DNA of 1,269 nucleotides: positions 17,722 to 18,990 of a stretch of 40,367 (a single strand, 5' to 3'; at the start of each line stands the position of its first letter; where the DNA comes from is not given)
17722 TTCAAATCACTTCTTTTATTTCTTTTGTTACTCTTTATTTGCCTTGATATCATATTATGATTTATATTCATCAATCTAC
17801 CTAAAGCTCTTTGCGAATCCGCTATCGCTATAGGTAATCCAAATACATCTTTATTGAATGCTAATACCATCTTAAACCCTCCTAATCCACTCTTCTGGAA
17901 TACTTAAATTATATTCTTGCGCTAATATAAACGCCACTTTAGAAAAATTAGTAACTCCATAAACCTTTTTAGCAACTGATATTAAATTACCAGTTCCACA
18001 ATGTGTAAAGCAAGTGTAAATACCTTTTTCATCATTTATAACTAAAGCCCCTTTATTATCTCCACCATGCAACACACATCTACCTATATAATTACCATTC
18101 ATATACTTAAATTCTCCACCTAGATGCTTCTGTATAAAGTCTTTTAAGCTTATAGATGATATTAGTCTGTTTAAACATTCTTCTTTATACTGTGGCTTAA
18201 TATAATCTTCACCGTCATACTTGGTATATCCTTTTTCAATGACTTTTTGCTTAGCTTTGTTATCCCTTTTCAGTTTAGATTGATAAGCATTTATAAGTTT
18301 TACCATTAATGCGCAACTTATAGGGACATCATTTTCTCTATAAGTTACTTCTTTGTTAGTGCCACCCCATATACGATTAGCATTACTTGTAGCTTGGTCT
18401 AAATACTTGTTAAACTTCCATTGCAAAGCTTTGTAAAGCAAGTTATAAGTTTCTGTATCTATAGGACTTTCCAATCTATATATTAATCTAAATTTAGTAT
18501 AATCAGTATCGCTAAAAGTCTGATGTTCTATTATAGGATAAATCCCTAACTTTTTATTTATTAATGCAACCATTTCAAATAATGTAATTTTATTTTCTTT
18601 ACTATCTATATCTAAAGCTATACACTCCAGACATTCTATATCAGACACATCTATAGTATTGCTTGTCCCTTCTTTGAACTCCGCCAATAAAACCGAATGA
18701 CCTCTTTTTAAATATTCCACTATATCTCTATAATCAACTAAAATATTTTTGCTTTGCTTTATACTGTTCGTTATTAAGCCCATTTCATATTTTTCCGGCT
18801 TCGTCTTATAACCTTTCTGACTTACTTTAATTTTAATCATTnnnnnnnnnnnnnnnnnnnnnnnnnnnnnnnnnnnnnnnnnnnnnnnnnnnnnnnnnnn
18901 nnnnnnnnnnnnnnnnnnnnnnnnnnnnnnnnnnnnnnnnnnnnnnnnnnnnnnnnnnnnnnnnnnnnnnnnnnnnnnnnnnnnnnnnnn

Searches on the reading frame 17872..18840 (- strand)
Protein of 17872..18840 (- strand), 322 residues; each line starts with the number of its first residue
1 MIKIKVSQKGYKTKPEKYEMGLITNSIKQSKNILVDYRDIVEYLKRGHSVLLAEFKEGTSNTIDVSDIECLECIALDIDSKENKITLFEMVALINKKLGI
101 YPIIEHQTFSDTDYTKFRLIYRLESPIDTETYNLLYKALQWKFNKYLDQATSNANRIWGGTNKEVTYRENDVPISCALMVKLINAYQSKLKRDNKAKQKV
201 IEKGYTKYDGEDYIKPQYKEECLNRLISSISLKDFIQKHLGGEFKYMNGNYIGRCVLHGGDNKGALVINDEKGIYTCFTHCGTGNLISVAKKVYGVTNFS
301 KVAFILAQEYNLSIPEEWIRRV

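Call 10: search_protein_families(library=phrogs, proteins=[window:17872-18840:-], max_evalue=0.00001)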
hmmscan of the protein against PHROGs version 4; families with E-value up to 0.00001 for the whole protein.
window:17872-18840:- (322 aa): 4 families
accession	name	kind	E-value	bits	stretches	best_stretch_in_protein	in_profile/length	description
phrog_18098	-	unknown function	8.9e-197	653.5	1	1-322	1-321/322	-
phrog_25531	-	unknown function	7e-11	42.6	1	1-315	1-331/617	-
phrog_47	-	DNA, RNA and nucleotide metabolism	5.9e-09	36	1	235-318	33-116/947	DNA primase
phrog_6444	-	DNA, RNA and nucleotide metabolism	6e-08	32.9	1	221-317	8-100/577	DNA primase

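Call 49: search_protein_families(library=pfam, proteins=[window:17872-18840:-], max_evalue=0.01)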
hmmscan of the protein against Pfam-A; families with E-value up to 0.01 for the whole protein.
window:17872-18840:- (322 aa): 1 family
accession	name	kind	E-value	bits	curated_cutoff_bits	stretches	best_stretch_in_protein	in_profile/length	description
PF01807.25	Zn_ribbon_DnaG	-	1.1e-07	32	24.9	1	219-316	2-95/98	CHC2 zinc finger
